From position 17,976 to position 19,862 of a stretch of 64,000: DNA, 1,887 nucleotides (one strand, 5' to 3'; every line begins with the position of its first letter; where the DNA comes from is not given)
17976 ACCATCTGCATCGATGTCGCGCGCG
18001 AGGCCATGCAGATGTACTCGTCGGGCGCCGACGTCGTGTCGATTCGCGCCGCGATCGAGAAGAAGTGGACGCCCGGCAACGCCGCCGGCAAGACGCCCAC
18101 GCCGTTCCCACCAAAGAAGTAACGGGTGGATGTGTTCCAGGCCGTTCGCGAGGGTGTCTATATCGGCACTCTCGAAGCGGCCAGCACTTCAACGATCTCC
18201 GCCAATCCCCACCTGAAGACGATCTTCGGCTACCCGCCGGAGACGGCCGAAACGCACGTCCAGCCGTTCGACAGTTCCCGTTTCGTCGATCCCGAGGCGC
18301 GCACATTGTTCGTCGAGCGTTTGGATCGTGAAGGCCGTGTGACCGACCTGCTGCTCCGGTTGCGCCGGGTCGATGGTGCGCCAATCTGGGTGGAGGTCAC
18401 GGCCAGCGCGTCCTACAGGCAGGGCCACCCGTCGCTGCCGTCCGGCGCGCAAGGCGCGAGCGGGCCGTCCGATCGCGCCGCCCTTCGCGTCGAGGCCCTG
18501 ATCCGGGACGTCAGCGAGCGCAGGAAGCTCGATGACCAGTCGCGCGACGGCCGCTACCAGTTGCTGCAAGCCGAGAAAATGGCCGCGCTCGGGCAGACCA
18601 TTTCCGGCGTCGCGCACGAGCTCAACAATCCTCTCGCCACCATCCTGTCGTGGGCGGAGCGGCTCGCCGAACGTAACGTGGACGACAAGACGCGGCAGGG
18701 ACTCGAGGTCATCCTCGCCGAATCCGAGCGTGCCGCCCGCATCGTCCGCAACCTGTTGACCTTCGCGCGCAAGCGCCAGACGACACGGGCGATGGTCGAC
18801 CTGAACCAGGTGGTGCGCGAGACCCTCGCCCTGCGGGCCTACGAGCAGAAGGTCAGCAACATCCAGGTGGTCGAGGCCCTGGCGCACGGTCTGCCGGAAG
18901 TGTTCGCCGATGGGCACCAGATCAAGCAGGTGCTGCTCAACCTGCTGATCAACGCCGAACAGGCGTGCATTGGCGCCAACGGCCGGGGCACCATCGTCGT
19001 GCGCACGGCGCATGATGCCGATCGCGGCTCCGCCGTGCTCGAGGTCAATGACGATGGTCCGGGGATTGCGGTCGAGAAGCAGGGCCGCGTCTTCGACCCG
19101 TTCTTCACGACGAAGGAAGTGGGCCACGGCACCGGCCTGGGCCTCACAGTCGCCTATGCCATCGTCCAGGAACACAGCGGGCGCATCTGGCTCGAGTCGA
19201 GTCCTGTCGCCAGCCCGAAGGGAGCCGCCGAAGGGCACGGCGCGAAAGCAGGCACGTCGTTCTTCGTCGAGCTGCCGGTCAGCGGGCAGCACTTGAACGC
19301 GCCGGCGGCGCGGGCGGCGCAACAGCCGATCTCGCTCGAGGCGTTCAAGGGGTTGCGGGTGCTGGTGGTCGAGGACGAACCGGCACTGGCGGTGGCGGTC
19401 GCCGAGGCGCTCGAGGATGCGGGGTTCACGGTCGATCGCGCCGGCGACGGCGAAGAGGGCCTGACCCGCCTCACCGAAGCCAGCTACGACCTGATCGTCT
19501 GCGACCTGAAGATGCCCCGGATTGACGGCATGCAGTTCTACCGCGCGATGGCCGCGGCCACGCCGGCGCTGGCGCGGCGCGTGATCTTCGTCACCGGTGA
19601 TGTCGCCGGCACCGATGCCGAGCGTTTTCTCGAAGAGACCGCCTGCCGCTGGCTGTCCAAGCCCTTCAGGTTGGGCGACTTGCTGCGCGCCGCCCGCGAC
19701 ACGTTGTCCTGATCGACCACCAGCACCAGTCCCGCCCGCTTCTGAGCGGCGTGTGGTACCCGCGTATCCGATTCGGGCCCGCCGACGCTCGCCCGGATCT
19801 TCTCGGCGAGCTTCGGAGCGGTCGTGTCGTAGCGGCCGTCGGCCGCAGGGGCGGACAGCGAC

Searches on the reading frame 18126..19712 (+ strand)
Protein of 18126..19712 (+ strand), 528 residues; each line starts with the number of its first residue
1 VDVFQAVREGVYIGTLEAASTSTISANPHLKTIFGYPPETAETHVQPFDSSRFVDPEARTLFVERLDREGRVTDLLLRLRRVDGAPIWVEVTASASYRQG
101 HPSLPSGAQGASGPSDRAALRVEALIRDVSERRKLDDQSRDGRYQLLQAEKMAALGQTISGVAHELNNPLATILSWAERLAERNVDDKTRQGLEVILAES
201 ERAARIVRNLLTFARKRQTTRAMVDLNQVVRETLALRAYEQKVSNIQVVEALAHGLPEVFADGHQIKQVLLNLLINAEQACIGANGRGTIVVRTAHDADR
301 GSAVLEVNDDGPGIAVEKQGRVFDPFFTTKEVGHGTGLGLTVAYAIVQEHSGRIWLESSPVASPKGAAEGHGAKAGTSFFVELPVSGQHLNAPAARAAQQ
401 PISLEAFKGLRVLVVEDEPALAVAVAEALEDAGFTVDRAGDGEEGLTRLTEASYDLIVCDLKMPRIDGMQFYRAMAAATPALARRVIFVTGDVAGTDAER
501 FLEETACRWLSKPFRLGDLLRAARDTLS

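Call 3: search_protein_families(library=pfam, proteins=[window:18126-19712:+], max_evalue=1)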
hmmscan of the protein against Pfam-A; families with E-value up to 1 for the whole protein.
window:18126-19712:+ (528 aa): 7 families
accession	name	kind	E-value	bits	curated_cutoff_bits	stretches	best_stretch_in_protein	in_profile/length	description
PF00072.30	Response_reg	-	1.4e-22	80.4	30.2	1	412-523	1-110/111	Response regulator receiver domain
PF02518.31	HATPase_c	-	5.8e-22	78.7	26.4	1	262-385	2-109/111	Histidine kinase-, DNA gyrase B-, and HSP90-like ATPase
PF00512.31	HisKA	-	1e-14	54.7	26.9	1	155-218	2-65/66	His Kinase A (phospho-acceptor) domain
PF08447.18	PAS_3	-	0.00038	21.1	25.6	1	24-102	2-82/89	PAS fold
PF13426.13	PAS_9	-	0.0005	20.7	27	1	23-95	13-83/103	PAS domain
PF23198.2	PDE8A_N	-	0.01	16.2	29.6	1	413-489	14-91/147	PDE8A-like, N-terminal domain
PF13399.11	LytR_C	-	0.053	14.9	22.2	1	417-444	11-38/86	LytR cell envelope-related transcriptional attenuator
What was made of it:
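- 18126..19712 (+): Hybrid histidine kinase (PAS, HisKA, HATPase_c, REC), convergent with the sigma gene. It is the candidate kinase for the activator. Pfam domains (call 3).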

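Call 26: search_protein_families(library=ncbifam, proteins=[window:18126-19712:+], max_evalue=0.00001)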
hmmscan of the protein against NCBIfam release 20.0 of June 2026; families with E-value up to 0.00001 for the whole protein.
window:18126-19712:+ (528 aa): 124 families (the best 25 are shown)
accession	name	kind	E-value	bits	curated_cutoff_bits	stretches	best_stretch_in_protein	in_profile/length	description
NF052574.1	HisKinEspCMyxo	equivalog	2.7e-72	244.1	1200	1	5-523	291-779/785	serine histidine kinase EspC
NF008468.0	PRK11360.1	equivalog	8.5e-61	206.1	646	1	126-360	374-596/616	two-component system sensor histidine kinase AtoS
NF046026.1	HisKinCckACaul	equivalog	4.7e-60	203.4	1000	1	125-516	279-665/678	cell cycle histidine kinase CckA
NF052573.1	HisKinEspAMyxo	equivalog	1.7e-55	188.4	1400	1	125-519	361-742/755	serine histidine kinase EspA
NF046020.1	HisKinCckABruc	equivalog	4.5e-54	183.6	1000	1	144-527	469-867/868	cell cycle histidine kinase CckA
NF010076.0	PRK13557.1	subfamily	7.4e-48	163.3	631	1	139-527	147-533/540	histidine kinase famiy protein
NF010411.0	PRK13837.1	equivalog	1.2e-44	152.6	647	1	126-524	421-809/828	two-component system VirA-like sensor kinase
NF007688.0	PRK10364.1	equivalog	7.3e-44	150.3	479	1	145-387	230-453/460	two-component system sensor histidine kinase ZraS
NF038348.1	T2SS_HK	subfamily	2.2e-42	145.2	450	2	200-360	408-561/574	histidine kinase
NF047466.1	hybrid_RR_LvrB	exception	8.3e-39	133.8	500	1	126-360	123-364/377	hybrid histidine kinase/response regulator LvrB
TIGR02956.1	TMAO_torS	equivalog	2.6e-35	121.8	676.5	1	155-524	464-817/967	TMAO reductase system sensor histidine kinase/response regulator TorS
NF047794.1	HisKinPtgB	equivalog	8.4e-32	110.2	1000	1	124-358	411-641/656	two-component system sensor histidine kinase PgtB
NF008302.0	PRK11091.1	equivalog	1.9e-31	109.1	838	1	127-518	264-634/779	aerobic respiration two-component sensor histidine kinase ArcB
NF041777.1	sens_FixL_Rhizob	equivalog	4.4e-31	108.1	850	1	125-359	232-468/485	sensor protein FixL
NF047497.1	HK_LIC_12097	equivalog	5.1e-31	107.7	500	1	144-359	139-354/367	LIC_12097 family sensor histidine kinase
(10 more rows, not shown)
